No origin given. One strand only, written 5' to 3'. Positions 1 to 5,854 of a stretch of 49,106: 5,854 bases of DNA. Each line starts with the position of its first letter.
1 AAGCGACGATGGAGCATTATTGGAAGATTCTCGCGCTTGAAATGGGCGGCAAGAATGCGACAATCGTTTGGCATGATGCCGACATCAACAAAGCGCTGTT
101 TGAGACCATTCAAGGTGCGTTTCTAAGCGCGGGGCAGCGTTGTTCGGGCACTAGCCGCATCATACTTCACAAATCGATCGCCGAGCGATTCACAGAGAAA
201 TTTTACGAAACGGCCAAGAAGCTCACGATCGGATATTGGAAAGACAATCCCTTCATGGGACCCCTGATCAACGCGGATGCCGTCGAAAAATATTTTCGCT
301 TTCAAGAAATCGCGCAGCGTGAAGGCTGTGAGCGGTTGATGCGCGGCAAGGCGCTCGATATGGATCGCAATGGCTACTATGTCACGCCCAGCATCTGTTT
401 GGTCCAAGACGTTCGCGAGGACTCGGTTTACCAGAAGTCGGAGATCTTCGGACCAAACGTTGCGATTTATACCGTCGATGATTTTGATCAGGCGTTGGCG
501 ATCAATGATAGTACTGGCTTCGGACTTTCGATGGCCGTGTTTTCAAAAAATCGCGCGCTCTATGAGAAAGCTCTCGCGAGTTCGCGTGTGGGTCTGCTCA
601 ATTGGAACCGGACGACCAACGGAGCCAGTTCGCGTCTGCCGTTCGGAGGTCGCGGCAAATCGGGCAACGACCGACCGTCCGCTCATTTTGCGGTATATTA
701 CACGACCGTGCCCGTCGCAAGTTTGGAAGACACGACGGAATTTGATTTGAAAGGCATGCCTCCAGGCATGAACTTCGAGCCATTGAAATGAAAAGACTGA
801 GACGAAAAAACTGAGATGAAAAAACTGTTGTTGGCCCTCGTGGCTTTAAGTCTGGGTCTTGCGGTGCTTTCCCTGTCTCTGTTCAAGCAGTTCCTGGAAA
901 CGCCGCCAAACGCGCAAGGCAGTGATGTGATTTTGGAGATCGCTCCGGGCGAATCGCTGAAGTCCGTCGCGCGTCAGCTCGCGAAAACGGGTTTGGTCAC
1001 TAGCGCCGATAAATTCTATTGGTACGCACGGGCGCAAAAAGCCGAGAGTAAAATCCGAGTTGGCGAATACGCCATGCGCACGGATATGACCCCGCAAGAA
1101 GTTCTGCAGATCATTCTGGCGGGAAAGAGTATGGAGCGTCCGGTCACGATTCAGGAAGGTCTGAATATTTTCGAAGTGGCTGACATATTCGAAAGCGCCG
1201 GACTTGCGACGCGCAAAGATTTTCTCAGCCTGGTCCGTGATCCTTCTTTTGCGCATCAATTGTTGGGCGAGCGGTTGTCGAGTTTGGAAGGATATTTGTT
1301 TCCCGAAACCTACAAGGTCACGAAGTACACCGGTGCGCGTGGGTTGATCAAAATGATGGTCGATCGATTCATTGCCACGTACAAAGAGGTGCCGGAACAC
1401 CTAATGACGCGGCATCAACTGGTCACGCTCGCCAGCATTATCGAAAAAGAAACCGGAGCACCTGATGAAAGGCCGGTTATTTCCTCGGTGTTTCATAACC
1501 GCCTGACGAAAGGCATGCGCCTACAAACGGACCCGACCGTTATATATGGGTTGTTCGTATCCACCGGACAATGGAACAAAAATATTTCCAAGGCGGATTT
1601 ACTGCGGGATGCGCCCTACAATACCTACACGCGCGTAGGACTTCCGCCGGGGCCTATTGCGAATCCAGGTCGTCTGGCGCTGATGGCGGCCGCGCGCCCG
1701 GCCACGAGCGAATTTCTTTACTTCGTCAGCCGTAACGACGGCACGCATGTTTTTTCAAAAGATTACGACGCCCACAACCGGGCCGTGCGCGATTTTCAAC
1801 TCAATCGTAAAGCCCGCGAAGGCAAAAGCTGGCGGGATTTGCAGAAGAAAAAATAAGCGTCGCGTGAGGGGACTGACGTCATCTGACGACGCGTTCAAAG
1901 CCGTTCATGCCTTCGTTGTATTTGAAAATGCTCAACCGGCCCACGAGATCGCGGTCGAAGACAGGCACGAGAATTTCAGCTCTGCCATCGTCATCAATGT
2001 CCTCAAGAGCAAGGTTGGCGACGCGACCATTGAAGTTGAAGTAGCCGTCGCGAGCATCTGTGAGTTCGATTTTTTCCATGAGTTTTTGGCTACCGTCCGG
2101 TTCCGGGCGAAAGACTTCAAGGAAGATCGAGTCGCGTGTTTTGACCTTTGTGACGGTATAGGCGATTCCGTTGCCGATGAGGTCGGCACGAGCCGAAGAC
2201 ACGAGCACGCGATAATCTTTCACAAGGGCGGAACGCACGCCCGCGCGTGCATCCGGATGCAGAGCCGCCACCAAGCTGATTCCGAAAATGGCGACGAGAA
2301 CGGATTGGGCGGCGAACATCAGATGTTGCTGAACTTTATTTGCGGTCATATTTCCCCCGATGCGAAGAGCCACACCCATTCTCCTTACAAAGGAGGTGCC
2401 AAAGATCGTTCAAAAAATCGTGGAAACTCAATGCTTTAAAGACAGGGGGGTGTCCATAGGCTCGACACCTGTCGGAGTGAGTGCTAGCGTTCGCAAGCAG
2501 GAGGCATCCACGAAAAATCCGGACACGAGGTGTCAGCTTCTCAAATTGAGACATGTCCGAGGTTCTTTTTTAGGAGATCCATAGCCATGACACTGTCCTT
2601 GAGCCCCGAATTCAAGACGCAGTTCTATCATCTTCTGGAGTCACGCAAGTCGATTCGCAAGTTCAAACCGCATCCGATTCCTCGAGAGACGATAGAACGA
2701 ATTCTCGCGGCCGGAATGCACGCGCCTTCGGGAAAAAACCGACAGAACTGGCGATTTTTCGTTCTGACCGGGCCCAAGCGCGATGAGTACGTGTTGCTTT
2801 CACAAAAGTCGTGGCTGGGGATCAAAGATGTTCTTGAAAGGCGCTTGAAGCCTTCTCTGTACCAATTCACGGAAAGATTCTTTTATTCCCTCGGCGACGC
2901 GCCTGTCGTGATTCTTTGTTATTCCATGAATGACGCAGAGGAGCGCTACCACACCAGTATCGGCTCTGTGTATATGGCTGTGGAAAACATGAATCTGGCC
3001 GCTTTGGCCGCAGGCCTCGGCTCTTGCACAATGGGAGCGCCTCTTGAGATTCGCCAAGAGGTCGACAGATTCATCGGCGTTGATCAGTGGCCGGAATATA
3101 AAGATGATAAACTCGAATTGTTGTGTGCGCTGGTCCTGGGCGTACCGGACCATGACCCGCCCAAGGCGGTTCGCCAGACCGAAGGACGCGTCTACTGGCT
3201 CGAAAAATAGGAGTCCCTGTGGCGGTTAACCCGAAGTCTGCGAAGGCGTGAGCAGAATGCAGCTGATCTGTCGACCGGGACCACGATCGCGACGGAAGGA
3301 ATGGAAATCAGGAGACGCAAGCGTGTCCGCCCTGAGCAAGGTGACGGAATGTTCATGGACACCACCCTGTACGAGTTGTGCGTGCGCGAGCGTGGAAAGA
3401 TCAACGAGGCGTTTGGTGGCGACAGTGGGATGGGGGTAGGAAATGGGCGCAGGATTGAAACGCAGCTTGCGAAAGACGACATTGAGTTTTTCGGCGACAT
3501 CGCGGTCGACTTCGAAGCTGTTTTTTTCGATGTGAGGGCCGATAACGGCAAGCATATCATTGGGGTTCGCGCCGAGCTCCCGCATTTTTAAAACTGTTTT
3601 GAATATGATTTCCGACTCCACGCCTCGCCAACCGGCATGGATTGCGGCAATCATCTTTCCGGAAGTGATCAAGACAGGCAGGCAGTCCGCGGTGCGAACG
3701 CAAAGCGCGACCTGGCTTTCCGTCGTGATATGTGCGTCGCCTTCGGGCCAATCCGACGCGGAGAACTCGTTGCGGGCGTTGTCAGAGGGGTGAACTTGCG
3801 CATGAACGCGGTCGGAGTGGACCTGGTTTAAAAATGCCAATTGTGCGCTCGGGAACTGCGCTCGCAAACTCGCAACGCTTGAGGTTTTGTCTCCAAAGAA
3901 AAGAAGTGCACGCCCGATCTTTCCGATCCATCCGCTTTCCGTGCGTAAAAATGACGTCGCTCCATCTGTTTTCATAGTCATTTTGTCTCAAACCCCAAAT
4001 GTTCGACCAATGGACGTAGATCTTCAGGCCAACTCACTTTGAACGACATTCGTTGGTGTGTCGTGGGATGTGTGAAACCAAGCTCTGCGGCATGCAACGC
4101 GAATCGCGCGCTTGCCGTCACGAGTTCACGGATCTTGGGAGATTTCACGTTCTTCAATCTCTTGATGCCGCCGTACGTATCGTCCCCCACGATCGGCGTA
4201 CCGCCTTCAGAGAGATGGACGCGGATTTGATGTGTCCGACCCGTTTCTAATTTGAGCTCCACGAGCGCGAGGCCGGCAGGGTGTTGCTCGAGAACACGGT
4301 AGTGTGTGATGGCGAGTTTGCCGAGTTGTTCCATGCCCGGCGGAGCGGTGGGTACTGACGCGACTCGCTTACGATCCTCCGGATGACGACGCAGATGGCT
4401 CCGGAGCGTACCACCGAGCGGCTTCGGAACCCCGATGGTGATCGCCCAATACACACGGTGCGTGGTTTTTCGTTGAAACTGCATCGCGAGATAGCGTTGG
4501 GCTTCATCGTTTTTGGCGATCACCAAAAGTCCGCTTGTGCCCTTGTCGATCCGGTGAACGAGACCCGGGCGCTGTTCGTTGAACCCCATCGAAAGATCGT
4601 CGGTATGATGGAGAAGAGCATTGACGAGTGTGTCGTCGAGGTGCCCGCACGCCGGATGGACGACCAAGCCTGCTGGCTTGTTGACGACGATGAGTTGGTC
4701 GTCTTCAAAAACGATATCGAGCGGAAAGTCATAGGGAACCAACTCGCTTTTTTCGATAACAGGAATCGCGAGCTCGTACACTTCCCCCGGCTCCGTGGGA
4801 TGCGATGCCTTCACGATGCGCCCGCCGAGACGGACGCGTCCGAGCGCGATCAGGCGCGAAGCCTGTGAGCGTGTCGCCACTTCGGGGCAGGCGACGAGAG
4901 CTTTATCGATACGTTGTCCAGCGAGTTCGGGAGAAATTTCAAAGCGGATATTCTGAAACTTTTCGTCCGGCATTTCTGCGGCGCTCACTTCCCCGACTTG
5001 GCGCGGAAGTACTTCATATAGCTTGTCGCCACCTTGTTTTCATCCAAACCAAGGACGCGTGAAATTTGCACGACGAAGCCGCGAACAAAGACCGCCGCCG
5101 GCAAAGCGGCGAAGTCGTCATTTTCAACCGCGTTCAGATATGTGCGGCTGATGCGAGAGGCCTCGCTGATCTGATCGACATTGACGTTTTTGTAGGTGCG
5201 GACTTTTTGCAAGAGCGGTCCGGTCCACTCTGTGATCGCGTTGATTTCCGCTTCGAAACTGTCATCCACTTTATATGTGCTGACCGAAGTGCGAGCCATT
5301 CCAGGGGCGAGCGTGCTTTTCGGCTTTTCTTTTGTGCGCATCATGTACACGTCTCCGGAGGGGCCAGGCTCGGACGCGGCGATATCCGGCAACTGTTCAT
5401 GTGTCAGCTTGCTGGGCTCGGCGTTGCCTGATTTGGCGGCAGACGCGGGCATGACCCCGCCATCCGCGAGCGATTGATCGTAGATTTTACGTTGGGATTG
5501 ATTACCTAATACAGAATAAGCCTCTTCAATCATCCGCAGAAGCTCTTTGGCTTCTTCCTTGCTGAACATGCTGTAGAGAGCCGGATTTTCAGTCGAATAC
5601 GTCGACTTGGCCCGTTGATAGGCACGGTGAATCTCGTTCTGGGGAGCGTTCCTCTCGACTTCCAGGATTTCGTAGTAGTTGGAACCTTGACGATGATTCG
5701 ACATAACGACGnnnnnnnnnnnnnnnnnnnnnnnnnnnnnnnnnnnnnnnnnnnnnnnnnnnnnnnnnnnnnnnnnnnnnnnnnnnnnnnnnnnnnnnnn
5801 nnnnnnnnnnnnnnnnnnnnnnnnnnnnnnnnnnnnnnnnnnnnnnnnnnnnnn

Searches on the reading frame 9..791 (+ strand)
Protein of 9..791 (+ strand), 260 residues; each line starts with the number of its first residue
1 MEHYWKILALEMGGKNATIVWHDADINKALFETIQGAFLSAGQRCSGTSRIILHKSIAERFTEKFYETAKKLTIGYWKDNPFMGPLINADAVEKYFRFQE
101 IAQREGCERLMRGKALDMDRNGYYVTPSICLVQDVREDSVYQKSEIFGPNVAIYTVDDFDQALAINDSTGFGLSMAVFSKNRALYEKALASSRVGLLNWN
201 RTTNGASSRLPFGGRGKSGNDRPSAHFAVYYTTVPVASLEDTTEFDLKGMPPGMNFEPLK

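Call 60: search_protein_families(library=pfam, proteins=[window:9-791:+], max_evalue=0.00001)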
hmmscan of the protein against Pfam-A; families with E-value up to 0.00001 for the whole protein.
window:9-791:+ (260 aa): 1 family
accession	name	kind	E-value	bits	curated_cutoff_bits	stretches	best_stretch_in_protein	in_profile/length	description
PF00171.27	Aldedh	-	3.7e-58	197.6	23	1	6-228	230-451/461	Aldehyde dehydrogenase family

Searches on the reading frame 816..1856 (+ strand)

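Call 60: search_protein_families(library=pfam, proteins=[window:816-1856:+], max_evalue=0.00001)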
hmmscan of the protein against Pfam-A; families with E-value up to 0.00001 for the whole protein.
window:816-1856:+ (346 aa): 1 family
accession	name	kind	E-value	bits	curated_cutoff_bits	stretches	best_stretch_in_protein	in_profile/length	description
PF02618.21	YceG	-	1.4e-86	290.9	32.4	1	40-325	1-274/275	YceG-like family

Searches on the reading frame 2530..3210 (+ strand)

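Call 60: search_protein_families(library=pfam, proteins=[window:2530-3210:+], max_evalue=0.00001)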
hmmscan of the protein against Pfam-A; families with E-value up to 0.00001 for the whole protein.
window:2530-3210:+ (226 aa): 2 families
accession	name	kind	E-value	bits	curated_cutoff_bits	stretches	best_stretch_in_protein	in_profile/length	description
PF00881.29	Nitroreductase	-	1.4e-34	120.2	23.5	1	37-189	2-156/167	Nitroreductase family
PF14512.11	TM1586_NiRdase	-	1.1e-06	28.9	27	0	53-77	158-182/215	Putative TM nitroreductase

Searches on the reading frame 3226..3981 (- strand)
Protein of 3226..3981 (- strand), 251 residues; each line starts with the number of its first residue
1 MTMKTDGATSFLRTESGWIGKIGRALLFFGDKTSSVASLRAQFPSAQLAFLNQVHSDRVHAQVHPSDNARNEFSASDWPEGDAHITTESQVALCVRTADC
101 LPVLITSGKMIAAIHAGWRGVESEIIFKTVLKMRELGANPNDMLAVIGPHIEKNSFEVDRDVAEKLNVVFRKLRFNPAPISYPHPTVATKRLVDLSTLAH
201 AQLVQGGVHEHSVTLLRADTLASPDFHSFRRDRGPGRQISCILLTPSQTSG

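Call 60: search_protein_families(library=pfam, proteins=[window:3226-3981:-], max_evalue=0.00001)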
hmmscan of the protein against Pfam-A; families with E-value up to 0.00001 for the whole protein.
window:3226-3981:- (251 aa): 1 family
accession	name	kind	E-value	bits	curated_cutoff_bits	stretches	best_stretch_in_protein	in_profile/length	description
PF02578.20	Cu-oxidase_4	-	1.1e-47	163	22.9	1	41-242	39-237/238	Multi-copper polyphenol oxidoreductase laccase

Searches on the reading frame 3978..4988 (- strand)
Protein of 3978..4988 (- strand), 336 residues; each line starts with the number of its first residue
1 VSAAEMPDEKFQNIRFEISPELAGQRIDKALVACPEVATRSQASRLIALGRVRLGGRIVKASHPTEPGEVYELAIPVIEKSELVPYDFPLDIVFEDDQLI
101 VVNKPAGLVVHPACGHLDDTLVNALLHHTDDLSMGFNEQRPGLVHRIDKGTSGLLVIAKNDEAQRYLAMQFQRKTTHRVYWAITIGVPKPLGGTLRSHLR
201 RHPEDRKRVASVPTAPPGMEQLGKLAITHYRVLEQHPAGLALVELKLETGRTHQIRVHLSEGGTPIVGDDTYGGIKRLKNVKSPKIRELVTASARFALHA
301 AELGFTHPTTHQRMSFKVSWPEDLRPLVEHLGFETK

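Call 60: search_protein_families(library=pfam, proteins=[window:3978-4988:-], max_evalue=0.00001)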
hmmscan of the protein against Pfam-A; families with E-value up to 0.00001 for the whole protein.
window:3978-4988:- (336 aa): 2 families
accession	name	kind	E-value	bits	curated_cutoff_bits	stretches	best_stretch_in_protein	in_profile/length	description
PF00849.27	PseudoU_synth_2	-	1.7e-32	113.2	26.8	1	98-260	1-151/152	RNA pseudouridylate synthase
PF01479.30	S4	-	5.1e-07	29.8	22.8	1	25-69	1-46/48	S4 domain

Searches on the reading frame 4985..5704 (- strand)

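Call 60: search_protein_families(library=pfam, proteins=[window:4985-5704:-], max_evalue=0.00001)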
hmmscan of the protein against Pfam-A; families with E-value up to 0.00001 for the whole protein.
window:4985-5704:- (239 aa): 3 families
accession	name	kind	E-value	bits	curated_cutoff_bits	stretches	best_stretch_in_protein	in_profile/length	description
PF13413.12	HTH_25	-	7.3e-18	64.6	24.6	1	164-224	1-61/62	Helix-turn-helix domain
PF00226.36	DnaJ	-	5.9e-10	39.5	27.8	1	9-76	1-63/63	DnaJ domain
PF12844.13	HTH_19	-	4.3e-06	27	30.2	1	164-227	3-60/64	Helix-turn-helix domain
